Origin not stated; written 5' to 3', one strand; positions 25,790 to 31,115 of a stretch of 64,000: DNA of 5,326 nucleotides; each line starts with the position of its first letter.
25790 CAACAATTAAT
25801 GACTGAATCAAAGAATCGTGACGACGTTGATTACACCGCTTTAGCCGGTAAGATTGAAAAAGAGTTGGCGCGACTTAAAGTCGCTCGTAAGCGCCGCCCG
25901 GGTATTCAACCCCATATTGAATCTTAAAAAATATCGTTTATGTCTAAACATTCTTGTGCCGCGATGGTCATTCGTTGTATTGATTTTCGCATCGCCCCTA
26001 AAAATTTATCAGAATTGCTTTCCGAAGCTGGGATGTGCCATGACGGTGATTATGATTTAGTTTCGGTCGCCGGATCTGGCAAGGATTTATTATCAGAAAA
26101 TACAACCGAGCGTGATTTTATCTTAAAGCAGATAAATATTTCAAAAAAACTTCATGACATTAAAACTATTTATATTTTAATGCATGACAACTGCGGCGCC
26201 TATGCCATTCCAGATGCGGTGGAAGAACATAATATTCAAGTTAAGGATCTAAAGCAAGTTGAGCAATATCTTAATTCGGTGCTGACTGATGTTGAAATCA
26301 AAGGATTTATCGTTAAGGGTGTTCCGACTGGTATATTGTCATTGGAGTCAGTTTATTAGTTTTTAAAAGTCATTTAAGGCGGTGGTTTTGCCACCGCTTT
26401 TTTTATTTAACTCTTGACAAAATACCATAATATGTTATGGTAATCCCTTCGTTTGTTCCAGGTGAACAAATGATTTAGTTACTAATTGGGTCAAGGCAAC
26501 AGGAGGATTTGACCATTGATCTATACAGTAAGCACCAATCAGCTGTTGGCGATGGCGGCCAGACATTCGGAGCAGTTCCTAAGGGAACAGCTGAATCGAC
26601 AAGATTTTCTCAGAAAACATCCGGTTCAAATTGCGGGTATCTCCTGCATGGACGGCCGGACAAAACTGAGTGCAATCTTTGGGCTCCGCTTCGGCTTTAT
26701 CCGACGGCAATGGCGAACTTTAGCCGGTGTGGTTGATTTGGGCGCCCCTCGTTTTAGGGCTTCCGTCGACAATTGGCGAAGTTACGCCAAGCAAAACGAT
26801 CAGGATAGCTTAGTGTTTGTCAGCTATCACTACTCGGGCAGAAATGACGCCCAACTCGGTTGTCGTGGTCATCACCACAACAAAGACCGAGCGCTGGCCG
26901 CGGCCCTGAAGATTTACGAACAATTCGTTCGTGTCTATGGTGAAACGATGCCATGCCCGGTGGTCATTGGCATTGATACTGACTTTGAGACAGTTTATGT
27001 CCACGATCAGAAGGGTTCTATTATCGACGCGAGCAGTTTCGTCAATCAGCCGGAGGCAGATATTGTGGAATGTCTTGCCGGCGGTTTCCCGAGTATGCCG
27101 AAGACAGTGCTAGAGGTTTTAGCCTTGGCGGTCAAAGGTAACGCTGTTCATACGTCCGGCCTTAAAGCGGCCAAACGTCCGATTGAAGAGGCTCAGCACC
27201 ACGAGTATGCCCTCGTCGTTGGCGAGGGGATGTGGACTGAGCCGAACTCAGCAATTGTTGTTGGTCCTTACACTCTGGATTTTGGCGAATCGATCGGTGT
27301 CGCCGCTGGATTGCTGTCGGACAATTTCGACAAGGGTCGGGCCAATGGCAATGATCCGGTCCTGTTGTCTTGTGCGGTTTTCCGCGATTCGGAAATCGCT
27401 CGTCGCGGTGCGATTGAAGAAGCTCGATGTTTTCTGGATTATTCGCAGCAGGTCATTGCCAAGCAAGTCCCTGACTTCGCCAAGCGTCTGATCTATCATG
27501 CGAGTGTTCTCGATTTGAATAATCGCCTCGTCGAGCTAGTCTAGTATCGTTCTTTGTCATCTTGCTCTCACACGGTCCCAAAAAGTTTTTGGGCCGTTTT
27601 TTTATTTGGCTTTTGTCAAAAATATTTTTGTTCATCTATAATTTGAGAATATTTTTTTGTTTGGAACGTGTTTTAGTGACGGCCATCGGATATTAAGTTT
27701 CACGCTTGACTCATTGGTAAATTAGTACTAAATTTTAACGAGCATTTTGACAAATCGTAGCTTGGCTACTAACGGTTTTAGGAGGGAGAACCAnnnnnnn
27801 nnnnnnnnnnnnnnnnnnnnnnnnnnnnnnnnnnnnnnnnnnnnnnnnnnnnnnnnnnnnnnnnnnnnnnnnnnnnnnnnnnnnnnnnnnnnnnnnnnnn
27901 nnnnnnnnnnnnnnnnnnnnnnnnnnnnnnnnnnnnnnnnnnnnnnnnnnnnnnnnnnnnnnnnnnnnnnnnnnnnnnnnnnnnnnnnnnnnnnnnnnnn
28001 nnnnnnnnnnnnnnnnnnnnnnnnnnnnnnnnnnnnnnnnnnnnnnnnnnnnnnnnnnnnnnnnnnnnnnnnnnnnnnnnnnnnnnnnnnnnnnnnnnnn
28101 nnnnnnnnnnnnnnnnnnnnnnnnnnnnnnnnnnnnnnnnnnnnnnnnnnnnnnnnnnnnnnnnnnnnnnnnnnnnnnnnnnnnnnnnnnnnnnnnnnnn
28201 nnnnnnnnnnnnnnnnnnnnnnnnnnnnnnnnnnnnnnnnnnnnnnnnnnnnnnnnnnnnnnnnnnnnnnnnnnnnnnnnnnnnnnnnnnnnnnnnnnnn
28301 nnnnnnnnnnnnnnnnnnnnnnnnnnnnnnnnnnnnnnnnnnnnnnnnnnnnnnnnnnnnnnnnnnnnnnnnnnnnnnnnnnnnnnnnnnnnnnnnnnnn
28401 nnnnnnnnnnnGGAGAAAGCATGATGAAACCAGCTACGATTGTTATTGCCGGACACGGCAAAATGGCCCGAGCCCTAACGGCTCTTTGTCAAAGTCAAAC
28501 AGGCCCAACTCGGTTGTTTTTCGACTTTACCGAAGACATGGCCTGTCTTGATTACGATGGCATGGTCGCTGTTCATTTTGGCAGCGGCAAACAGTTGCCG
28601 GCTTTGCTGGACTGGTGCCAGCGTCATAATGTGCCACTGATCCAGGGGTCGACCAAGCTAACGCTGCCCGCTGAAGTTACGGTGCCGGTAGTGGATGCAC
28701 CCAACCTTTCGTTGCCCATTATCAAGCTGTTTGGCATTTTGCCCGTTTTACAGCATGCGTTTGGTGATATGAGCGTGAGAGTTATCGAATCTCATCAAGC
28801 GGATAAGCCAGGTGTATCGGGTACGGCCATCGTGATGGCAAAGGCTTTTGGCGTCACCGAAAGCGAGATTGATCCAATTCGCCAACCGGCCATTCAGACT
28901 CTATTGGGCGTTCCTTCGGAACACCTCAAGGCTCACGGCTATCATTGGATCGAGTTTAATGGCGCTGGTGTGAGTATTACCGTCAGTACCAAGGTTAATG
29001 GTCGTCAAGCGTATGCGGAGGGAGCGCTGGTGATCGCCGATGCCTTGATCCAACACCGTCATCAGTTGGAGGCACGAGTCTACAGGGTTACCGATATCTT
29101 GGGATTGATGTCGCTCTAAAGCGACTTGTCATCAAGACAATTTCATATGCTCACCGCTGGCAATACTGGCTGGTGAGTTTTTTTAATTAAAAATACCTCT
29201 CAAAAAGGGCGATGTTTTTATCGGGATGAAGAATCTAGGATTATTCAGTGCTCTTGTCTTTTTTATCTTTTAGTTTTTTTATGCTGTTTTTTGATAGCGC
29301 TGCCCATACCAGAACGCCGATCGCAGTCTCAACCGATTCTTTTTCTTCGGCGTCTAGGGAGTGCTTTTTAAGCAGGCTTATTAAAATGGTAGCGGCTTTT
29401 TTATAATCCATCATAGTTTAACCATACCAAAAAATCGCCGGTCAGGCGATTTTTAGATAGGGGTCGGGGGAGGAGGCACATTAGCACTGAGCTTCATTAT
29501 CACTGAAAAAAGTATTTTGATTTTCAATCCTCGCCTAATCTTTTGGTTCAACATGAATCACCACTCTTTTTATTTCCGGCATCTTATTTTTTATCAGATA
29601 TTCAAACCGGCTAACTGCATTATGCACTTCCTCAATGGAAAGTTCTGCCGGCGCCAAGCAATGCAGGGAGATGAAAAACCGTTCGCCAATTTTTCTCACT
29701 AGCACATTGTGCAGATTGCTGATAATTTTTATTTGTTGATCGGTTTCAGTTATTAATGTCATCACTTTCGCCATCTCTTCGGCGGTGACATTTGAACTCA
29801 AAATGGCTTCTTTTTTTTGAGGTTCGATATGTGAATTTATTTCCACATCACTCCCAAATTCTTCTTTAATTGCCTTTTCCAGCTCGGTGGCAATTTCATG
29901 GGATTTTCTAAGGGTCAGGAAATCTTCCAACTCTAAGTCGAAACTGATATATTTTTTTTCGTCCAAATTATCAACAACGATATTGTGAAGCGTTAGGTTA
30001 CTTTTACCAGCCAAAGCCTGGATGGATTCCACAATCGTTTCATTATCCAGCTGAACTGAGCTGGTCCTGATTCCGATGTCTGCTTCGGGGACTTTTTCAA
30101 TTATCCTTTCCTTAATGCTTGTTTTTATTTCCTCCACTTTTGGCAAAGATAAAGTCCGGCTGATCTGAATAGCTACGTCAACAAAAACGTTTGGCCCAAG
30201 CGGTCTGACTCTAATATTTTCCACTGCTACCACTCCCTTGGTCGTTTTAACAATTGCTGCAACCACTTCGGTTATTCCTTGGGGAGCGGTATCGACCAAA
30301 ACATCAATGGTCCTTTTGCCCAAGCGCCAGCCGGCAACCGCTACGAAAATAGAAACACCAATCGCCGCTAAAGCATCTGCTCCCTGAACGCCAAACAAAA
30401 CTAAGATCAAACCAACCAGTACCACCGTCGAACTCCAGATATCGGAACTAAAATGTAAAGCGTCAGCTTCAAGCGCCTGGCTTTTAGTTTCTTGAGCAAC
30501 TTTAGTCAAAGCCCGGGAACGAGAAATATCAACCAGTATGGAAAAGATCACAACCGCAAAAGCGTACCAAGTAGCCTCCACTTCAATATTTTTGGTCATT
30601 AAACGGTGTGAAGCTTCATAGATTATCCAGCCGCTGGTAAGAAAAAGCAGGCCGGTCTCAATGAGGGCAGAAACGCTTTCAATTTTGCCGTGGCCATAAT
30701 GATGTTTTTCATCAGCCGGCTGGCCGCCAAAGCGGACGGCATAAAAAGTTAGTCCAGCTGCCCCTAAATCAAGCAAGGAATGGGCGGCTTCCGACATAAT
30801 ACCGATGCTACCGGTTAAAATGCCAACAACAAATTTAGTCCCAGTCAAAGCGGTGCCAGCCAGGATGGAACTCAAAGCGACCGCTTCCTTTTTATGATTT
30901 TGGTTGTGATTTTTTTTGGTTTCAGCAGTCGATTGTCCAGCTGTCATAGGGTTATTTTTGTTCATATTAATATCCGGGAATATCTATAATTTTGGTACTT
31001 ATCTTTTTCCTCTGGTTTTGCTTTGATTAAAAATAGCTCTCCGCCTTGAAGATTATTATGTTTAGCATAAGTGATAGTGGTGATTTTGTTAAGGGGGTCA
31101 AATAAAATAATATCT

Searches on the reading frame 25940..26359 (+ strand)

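Call 64: search_protein_families(library=pfam, proteins=[window:25940-26359:+], max_evalue=0.0001)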
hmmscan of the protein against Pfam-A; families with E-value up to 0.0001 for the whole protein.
window:25940-26359:+ (139 aa): 1 family
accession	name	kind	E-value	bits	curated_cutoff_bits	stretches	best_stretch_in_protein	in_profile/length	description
PF20393.3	Pro_CA_2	-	1e-14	55.3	30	1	6-125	4-115/125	Putative carbonic anhydrase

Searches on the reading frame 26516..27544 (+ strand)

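Call 64: search_protein_families(library=pfam, proteins=[window:26516-27544:+], max_evalue=0.0001)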
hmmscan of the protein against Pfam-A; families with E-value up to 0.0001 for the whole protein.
window:26516-27544:+ (342 aa): 1 family
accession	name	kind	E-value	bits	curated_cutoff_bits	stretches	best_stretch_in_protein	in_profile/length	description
PF20686.2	CsoSCA_cat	-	8.9e-08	32.3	21.5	1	43-168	18-157/236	Carboxysome Shell Carbonic Anhydrase, catalytic domain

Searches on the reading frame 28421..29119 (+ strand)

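Call 64: search_protein_families(library=pfam, proteins=[window:28421-29119:+], max_evalue=0.0001)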
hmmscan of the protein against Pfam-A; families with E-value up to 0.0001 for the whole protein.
window:28421-29119:+ (232 aa): 1 family
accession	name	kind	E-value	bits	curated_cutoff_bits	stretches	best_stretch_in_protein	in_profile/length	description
PF05173.19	DapB_C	-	1.1e-08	35.6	27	1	110-227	12-121/121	Dihydrodipicolinate reductase, C-terminus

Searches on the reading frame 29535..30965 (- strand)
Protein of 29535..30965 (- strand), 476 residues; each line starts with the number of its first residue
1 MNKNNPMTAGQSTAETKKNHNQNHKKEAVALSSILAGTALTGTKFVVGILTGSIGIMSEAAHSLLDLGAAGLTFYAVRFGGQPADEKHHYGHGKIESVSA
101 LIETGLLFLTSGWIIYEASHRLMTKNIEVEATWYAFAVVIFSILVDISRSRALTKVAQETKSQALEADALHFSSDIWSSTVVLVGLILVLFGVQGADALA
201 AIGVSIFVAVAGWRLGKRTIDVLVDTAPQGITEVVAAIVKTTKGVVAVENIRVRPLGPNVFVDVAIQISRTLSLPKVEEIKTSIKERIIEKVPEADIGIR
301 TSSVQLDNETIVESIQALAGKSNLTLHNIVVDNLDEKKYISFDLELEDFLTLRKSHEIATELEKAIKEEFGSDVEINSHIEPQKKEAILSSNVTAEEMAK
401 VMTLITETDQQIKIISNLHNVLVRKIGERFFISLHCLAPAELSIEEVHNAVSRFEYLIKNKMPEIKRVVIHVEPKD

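Call 64: search_protein_families(library=pfam, proteins=[window:29535-30965:-], max_evalue=0.0001)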
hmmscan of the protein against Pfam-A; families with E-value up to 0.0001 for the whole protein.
window:29535-30965:- (476 aa): 2 families
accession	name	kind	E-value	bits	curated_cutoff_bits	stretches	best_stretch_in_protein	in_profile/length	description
PF01545.26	Cation_efflux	-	7.1e-43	147.1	26.6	1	33-224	4-198/198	Cation efflux family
PF16916.11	ZT_dimer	-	1.4e-33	115.2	26.7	3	405-474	9-77/78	Dimerisation domain of Zinc Transporter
